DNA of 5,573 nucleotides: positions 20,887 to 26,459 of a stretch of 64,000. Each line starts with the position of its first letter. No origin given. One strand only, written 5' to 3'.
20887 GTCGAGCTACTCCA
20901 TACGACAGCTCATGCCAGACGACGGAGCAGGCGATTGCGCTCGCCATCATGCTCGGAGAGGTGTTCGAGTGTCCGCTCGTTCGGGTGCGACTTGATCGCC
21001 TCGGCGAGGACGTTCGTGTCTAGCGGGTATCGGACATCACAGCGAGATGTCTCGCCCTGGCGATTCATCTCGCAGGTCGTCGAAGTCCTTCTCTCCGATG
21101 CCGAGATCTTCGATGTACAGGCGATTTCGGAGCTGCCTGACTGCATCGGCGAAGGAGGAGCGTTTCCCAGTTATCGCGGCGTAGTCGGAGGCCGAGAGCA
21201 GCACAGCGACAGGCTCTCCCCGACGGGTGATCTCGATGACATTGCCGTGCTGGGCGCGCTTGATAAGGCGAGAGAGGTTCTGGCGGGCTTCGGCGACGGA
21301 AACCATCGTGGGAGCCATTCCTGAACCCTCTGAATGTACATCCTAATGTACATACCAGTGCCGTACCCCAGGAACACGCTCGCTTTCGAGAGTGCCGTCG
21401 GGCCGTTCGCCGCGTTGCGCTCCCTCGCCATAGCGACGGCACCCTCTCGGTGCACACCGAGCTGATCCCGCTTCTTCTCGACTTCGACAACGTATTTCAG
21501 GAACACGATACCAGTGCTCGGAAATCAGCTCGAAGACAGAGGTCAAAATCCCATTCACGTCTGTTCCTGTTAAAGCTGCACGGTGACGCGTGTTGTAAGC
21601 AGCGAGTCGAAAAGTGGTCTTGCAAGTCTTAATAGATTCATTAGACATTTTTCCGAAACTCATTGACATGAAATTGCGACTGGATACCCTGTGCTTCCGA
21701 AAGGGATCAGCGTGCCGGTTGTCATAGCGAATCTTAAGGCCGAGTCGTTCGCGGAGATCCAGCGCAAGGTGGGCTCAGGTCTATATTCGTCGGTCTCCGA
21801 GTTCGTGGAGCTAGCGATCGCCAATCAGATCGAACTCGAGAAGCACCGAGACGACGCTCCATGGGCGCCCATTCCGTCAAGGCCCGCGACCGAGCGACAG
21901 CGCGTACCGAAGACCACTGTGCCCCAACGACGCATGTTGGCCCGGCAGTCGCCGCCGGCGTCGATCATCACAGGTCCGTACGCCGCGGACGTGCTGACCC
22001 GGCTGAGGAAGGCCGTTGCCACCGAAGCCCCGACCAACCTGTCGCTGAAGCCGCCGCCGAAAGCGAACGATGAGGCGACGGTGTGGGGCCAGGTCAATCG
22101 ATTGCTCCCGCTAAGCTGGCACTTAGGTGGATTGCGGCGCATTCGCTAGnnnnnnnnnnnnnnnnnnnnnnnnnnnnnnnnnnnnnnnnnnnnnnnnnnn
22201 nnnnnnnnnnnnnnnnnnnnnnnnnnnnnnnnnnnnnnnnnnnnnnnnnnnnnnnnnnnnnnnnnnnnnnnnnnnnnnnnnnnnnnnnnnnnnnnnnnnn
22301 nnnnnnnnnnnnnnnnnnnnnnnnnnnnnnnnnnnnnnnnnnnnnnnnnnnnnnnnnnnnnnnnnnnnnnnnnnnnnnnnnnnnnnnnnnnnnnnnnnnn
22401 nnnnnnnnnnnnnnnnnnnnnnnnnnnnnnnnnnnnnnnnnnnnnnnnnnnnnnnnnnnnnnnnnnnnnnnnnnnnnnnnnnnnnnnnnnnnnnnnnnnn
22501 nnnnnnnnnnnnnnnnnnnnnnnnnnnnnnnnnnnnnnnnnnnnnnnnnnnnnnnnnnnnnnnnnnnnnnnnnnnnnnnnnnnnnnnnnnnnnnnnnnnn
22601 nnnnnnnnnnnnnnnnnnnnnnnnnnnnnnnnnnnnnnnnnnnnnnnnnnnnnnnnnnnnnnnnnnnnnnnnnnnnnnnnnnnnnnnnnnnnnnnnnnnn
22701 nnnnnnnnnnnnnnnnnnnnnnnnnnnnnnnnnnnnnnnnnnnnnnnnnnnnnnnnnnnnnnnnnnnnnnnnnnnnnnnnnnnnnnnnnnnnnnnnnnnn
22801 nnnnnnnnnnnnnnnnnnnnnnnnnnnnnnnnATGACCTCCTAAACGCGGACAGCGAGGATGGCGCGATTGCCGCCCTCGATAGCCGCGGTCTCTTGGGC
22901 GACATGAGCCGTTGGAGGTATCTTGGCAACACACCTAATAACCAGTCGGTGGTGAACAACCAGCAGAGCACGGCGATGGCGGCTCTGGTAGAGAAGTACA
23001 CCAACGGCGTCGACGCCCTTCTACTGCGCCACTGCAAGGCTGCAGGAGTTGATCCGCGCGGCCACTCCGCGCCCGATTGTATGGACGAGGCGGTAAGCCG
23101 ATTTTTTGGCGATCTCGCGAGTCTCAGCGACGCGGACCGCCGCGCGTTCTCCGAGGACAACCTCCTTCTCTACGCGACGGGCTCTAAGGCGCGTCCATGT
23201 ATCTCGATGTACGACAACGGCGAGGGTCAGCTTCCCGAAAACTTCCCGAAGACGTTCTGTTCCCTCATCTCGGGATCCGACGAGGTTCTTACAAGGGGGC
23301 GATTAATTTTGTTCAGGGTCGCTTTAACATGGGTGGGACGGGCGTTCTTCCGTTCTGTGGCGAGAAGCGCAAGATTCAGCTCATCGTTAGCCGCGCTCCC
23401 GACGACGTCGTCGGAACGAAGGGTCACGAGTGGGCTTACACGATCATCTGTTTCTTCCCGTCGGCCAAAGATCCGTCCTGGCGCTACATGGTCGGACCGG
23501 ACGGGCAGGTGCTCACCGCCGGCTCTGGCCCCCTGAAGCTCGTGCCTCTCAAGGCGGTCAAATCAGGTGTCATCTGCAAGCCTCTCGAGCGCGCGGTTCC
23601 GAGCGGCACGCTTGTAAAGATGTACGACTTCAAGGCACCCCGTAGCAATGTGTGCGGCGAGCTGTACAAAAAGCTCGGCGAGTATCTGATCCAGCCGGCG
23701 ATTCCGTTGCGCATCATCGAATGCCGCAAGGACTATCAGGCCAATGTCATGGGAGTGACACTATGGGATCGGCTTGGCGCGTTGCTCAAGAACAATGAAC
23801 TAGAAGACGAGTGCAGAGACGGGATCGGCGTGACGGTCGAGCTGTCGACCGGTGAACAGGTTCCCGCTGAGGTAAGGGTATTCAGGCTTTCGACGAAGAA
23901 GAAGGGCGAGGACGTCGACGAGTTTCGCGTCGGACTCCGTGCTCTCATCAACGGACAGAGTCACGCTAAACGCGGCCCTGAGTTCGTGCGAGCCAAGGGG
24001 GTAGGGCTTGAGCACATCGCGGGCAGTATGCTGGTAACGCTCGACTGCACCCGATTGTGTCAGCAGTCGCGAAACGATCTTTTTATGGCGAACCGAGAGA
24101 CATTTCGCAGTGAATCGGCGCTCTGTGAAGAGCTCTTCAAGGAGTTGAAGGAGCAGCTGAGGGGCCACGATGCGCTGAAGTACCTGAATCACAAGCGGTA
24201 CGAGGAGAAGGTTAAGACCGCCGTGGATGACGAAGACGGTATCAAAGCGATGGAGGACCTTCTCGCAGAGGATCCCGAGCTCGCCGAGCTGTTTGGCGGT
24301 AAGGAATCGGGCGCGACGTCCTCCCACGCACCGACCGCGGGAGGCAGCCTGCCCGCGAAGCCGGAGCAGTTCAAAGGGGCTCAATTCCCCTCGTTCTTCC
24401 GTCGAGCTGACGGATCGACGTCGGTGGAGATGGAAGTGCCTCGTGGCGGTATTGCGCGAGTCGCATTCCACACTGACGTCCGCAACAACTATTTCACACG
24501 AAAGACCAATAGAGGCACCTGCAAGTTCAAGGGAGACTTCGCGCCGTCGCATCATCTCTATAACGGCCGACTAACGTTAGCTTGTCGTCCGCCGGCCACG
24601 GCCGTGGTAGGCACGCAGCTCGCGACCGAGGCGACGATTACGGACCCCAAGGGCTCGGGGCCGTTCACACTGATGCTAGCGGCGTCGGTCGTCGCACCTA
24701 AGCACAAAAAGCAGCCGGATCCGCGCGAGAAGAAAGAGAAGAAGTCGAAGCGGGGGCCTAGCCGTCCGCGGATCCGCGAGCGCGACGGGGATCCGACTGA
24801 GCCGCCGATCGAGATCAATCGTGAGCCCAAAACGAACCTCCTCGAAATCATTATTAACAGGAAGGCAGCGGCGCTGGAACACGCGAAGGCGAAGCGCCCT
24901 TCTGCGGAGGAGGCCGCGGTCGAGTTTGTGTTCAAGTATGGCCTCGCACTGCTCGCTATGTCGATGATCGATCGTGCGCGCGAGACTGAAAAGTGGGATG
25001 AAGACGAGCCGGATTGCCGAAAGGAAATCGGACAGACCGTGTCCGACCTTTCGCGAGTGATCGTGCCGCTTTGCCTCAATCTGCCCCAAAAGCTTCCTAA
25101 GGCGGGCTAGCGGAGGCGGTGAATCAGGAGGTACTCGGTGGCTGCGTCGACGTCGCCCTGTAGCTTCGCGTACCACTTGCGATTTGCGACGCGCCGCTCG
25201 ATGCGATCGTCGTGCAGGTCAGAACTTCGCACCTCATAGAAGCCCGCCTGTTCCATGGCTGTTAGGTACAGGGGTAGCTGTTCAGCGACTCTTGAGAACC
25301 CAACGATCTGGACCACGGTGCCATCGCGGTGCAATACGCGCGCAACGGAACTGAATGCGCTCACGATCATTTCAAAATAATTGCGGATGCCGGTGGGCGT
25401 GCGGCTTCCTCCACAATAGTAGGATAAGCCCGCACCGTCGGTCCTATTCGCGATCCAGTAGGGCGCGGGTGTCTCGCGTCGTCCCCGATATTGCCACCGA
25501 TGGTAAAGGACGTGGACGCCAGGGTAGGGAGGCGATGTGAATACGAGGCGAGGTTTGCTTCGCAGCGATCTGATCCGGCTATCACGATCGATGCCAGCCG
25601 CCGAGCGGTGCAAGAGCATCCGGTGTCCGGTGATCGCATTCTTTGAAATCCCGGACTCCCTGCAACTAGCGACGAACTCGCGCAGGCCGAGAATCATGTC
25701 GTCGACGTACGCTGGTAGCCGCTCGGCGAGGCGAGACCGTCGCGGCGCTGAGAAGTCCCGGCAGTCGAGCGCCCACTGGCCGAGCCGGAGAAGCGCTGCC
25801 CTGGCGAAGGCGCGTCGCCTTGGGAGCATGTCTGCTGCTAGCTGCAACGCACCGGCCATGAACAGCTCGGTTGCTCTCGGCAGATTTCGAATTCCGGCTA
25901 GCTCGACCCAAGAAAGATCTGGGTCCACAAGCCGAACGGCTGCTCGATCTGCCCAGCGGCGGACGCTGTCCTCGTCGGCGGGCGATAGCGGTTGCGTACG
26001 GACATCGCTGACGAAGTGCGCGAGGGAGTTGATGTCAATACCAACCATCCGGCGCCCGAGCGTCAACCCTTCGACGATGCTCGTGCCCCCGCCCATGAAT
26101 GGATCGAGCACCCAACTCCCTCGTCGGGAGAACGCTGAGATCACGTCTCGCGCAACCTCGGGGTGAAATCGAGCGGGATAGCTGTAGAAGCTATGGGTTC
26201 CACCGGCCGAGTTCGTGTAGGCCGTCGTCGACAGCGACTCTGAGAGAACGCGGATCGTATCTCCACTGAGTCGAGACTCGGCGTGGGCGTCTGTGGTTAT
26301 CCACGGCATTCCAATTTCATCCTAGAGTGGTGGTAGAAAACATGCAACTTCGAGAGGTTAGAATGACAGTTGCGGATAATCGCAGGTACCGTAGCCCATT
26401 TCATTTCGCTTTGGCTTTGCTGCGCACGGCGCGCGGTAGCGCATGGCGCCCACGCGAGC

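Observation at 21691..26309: DNA-binding gene(s) + GHKL (MORC-like) ATPase + convergent SPPY methyltransferase: an R-M-like defence cassette I cannot name, partly frameshifted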

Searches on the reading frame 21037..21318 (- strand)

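Call 5: search_protein_families(library=pfam, proteins=[window:21037-21318:-], max_evalue=0.1)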
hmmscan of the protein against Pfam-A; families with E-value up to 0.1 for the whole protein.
window:21037-21318:- (93 aa): 1 family
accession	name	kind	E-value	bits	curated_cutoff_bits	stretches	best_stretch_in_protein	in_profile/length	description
PF02604.26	PhdYeFM_antitox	-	1.6e-15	57.1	29.8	1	6-56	4-54/74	Antitoxin Phd_YefM, type II toxin-antitoxin system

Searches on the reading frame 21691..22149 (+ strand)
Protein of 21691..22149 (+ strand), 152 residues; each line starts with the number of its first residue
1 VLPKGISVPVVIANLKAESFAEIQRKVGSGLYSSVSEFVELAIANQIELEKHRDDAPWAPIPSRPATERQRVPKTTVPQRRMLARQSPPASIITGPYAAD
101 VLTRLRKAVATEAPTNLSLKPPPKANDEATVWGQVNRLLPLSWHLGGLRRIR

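Call 5: search_protein_families(library=pfam, proteins=[window:21691-22149:+], max_evalue=0.1)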
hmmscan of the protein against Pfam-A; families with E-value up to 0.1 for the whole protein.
window:21691-22149:+ (152 aa): 0 families

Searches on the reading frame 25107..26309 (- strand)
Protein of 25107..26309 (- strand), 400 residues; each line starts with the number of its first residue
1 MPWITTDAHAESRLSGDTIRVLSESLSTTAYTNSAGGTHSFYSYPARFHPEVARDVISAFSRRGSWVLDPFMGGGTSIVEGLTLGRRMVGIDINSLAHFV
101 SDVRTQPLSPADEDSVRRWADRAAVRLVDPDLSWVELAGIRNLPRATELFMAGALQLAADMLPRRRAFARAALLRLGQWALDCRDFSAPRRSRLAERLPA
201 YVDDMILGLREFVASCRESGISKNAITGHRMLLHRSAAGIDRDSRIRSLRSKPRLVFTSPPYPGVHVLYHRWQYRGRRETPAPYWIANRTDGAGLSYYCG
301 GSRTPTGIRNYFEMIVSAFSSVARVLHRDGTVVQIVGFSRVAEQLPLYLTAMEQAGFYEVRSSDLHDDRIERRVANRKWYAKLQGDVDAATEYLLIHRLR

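Call 5: search_protein_families(library=pfam, proteins=[window:25107-26309:-], max_evalue=0.1)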
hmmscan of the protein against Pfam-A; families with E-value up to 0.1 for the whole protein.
window:25107-26309:- (400 aa): 1 family
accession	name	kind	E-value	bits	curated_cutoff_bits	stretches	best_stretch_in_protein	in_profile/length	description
PF01555.25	N6_N4_Mtase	-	4e-15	56.8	26.7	2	38-95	159-213/221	DNA methylase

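Call 9: search_protein_families(library=padloc, proteins=[window:25107-26309:-], max_evalue=1)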
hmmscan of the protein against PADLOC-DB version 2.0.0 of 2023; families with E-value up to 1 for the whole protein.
window:25107-26309:- (400 aa): 49 families (the best 25 are shown)
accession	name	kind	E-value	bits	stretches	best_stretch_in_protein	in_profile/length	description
PDLC03322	MTase_II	-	3.1e-16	57.3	1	31-112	29-113/446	Type II methyltransferase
PDLC03353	MTase_II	-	1.3e-15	55.6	2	37-95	182-240/260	Type II methyltransferase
PDLC03364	MTase_II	-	3.6e-15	53.8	1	33-108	27-103/380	Type II methyltransferase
PDLC03387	MTase_II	-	3.5e-12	44.1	1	43-95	213-265/289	Type II methyltransferase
PDLC03380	MTase_II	-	4.7e-12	43.8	1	35-109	28-102/393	Type II methyltransferase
PDLC03351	MTase_II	-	8.1e-12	43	1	43-95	126-178/348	Type II methyltransferase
PDLC03325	MTase_II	-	2.7e-11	40.9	1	35-111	64-139/426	Type II methyltransferase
PDLC03350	MTase_II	-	8.8e-11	39.8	1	43-95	233-285/312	Type II methyltransferase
PDLC03362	MTase_II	-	9.6e-11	39.2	1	32-123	37-129/438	Type II methyltransferase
PDLC03239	MTase_II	-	1.4e-10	38.5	1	38-107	65-136/442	Type II methyltransferase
PDLC03228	MTase_II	-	4.2e-10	37.8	2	53-104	153-204/227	Type II methyltransferase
PDLC03371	MTase_II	-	7.5e-10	36.8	1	40-95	187-242/260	Type II methyltransferase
PDLC03369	MTase_II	-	1.9e-09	34.8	1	32-106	108-183/532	Type II methyltransferase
PDLC03283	MTase_II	-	8.7e-09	33.1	1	46-99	212-266/352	Type II methyltransferase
PDLC03224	MTase_II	-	4.1e-08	30.6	1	32-104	61-134/481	Type II methyltransferase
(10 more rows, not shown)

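Call 10: search_protein_families(library=ncbifam, proteins=[window:25107-26309:-], max_evalue=1)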
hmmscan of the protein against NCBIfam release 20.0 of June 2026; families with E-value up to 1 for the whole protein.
window:25107-26309:- (400 aa): 5 families
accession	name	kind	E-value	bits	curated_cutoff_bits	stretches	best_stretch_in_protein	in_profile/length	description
NF010253.0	PRK13699.1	subfamily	1.3e-07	31.6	244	1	52-100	152-200/226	DNA methyltransferase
TIGR01177.1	TIGR01177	hypoth_equivalog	4.8e-06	26.1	316.55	1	42-94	160-213/330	TIGR01177 family methyltransferase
NF050803.1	DnaMtaseCcrMCaul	equivalog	3.2e-05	23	830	1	54-122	196-264/350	adenine-specific DNA-methyltransferase CcrM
NF008572.0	PRK11524.1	equivalog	0.0029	16.8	292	1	50-95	201-246/294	adenine-specific DNA-methyltransferase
NF040721.1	Trm14_Arch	equivalog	0.19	10.8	280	1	40-86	167-214/370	tRNA (guanine(6)-N2)-methyltransferase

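Call 79: search_protein_families(library=phrogs, proteins=[window:25107-26309:-], max_evalue=0.001)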
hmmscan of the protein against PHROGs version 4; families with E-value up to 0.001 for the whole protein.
window:25107-26309:- (400 aa): 6 families
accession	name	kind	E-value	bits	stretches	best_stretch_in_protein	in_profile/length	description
phrog_18146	-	other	9.5e-16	58.7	1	35-122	40-128/452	DNA methyltransferase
phrog_67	-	other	3.7e-13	50.4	1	44-95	282-333/743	DNA methyltransferase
phrog_10183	-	other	1.3e-07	31.2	1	64-122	116-173/889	DNA methyltransferase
phrog_6952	-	other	1.9e-07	32.1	1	51-95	121-165/181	DNA methyltransferase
phrog_498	-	other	1.5e-06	28.1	1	42-94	357-409/633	DNA methyltransferase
phrog_3008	-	other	0.00021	21.6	1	53-94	159-200/244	DNA methyltransferase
